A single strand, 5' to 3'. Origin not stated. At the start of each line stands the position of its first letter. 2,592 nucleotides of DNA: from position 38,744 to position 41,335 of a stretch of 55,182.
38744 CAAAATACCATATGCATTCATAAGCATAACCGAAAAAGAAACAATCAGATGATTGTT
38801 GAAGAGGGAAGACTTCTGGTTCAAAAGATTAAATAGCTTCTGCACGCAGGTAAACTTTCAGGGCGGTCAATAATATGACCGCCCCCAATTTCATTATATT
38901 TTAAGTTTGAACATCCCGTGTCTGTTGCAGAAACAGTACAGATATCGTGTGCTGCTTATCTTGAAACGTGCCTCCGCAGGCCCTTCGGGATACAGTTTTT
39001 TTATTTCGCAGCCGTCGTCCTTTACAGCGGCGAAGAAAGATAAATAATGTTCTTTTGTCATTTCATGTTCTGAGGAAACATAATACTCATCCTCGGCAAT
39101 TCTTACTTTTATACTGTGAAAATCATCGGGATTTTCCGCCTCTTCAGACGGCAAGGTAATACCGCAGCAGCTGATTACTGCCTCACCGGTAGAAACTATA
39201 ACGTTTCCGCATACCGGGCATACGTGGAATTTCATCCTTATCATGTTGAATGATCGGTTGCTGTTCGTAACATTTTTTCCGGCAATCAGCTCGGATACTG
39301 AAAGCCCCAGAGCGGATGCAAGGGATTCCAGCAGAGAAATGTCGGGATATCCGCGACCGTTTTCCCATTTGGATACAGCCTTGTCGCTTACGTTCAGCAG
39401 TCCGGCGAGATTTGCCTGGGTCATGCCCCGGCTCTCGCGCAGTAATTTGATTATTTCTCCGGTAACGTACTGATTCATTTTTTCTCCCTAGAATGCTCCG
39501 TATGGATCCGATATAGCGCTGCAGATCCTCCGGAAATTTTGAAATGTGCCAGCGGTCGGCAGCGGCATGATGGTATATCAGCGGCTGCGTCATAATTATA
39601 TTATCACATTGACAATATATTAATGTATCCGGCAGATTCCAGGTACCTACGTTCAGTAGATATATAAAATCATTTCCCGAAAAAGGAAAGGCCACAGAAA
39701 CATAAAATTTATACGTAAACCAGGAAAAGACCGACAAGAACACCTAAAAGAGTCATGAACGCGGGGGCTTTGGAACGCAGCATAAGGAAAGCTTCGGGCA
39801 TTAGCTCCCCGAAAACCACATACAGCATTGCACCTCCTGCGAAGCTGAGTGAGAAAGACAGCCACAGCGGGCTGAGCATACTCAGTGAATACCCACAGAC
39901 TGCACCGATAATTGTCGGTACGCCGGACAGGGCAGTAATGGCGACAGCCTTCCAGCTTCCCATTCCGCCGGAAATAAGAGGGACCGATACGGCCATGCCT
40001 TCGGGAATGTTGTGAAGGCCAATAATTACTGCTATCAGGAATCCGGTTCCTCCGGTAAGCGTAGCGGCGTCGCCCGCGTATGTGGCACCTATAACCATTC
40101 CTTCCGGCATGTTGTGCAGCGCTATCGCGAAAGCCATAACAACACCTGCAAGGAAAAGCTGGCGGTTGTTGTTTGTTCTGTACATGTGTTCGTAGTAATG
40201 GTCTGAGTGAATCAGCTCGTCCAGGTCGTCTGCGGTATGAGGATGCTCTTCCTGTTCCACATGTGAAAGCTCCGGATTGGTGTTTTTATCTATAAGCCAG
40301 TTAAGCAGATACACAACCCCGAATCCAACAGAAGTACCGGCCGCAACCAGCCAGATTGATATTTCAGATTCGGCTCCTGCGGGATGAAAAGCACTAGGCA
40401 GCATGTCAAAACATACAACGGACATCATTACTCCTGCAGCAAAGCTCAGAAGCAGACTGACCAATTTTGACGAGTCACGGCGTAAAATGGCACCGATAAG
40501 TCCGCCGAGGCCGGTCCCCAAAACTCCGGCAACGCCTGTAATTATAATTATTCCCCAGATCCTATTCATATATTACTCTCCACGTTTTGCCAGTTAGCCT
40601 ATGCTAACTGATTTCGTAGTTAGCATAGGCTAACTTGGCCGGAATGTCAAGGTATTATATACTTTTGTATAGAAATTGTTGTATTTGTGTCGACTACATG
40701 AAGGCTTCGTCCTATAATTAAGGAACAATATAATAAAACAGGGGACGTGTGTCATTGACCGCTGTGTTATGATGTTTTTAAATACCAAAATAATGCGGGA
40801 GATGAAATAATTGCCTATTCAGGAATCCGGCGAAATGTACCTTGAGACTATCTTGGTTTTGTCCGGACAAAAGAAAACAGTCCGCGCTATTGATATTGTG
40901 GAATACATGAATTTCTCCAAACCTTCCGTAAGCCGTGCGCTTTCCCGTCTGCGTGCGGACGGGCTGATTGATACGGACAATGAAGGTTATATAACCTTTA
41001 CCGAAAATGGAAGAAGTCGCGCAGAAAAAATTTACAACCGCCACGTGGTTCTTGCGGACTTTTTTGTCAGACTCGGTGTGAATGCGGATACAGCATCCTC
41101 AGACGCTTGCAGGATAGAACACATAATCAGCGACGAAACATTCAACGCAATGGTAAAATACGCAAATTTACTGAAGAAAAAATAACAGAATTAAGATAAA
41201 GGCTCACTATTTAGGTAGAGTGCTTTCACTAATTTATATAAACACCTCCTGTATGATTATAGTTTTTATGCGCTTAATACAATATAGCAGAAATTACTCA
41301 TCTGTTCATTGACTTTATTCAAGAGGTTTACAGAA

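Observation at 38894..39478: Transcriptional regulator fused to a complete desulfoferrodoxin (superoxide reductase)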

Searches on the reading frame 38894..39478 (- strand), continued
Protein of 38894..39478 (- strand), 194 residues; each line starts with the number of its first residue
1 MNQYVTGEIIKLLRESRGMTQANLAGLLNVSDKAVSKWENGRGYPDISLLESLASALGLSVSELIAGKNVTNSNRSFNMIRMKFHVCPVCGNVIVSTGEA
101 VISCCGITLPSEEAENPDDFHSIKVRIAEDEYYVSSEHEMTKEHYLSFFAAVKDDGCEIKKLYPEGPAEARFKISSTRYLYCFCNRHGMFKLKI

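Call 69: search_protein_families(library=pfam, proteins=[L155:3-431:+], max_evalue=0.01)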
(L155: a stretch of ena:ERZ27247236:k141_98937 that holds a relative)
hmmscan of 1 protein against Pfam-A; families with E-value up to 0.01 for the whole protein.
L155:3-431:+ (143 aa): 1 family
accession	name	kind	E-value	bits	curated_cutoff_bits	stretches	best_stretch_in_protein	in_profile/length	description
PF00302.23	CAT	-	3.3e-33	115.8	23.5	1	3-133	76-205/205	Chloramphenicol acetyltransferase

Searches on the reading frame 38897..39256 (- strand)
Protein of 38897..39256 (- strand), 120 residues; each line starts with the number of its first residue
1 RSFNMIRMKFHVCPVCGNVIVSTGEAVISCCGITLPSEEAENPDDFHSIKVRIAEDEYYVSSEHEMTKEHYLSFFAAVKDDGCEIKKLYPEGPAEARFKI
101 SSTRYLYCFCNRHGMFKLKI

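Call 22: search_protein_representatives(protein=window:38897-39256:-)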
Query: 120 residues. Proteins with E-value up to 0.001 (for the whole library): 907; up to 1e-10: 406; up to 1e-30: 27. The best 150 are listed.
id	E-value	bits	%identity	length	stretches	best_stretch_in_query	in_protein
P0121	5.9e-44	165.4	66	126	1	6-118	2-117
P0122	1.5e-42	160.8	59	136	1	1-118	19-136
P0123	2.3e-42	160.3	55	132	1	1-119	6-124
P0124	2.7e-41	156.8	59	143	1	10-120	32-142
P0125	1.8e-37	144.5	60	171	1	5-116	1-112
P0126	2.2e-37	144.2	56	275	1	2-119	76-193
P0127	2.9e-37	143.8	52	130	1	2-120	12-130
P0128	5.3e-36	139.7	67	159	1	1-95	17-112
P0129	8.4e-35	135.9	60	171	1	11-118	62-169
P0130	1.6e-34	134.9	56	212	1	2-118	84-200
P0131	2.3e-34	134.5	50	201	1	2-120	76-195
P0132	5.7e-34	133.2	53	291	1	2-119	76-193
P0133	1.1e-33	132.2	48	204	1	2-119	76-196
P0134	1.5e-33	131.8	56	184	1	20-119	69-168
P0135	1.6e-33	131.8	60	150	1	6-107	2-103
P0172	9.0e-25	103.5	43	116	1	7-119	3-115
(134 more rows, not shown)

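Call 73: find_encoding_contigs(protein=P0172, flank=1500, max_places=3)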
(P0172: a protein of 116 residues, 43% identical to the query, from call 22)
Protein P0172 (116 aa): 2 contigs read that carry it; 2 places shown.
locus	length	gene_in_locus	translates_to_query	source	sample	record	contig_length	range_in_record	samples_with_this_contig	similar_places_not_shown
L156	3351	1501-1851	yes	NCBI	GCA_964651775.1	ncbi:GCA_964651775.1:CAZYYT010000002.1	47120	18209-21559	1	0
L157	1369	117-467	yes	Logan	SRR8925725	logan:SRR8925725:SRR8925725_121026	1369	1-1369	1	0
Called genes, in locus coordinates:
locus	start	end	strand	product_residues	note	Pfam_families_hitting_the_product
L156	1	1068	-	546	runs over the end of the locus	PF00239:Resolvase, PF07508:Recombinase, PF13408:Zn_ribbon_recom, PF14287:DUF4368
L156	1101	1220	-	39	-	-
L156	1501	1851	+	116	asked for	-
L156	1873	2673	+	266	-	PF00106:adh_short, PF08659:KR (weak), PF13561:adh_short_C2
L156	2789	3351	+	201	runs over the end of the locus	PF12844:HTH_19, PF13560:HTH_31 (weak), PF01381:HTH_3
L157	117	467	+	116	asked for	-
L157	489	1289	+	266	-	PF00106:adh_short, PF08659:KR (weak), PF13561:adh_short_C2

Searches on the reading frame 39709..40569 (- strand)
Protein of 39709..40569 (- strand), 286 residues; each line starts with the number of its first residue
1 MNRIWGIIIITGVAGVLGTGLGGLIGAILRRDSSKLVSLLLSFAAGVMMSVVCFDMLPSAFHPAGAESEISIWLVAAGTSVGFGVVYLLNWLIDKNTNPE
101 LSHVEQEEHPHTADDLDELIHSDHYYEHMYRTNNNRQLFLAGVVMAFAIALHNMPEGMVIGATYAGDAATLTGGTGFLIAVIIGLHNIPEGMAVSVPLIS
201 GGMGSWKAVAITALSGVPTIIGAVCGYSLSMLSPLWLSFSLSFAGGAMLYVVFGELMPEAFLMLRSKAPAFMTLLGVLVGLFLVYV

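Call 17: search_protein_families(library=pfam, proteins=[window:39709-40569:-], max_evalue=0.001)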
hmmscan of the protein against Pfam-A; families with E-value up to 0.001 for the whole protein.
window:39709-40569:- (286 aa): 2 families
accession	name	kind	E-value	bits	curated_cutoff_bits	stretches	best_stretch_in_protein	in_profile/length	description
PF02535.28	Zip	-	2.3e-25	89.9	35.1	1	10-284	9-319/323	ZIP Zinc transporter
PF01595.25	CNNM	-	0.00015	22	28.4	0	8-122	61-170/181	Cyclin M transmembrane N-terminal domain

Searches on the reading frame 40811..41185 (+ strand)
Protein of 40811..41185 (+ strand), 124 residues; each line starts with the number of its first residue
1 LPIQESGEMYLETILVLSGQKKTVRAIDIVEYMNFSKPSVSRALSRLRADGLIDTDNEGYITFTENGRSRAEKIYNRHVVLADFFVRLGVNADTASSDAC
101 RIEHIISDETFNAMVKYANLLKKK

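Call 17: search_protein_families(library=pfam, proteins=[window:40811-41185:+], max_evalue=0.001)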
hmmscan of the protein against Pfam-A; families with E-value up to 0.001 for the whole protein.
window:40811-41185:+ (124 aa): 6 families
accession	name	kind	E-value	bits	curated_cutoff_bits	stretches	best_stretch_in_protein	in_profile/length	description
PF02742.21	Fe_dep_repr_C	-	2.5e-15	56.7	27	1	64-120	1-58/70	Iron dependent repressor, metal binding and dimerisation domain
PF01325.25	Fe_dep_repress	-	6.6e-12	45.9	26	1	5-56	4-55/60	Iron dependent repressor, N-terminal DNA binding domain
PF12802.13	MarR_2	-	1.6e-06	28.6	27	1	14-55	11-52/61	MarR family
PF13545.12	HTH_Crp_2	-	4.7e-05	23.7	27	1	29-62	28-60/70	Crp-like helix-turn-helix domain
PF24034.1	DUF7343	-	0.0002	21.6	27.6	1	28-56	23-51/62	Domain of unknown function (DUF7343)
PF01022.26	HTH_5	-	0.00092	19.5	22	0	17-54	11-46/47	Bacterial regulatory protein, arsR family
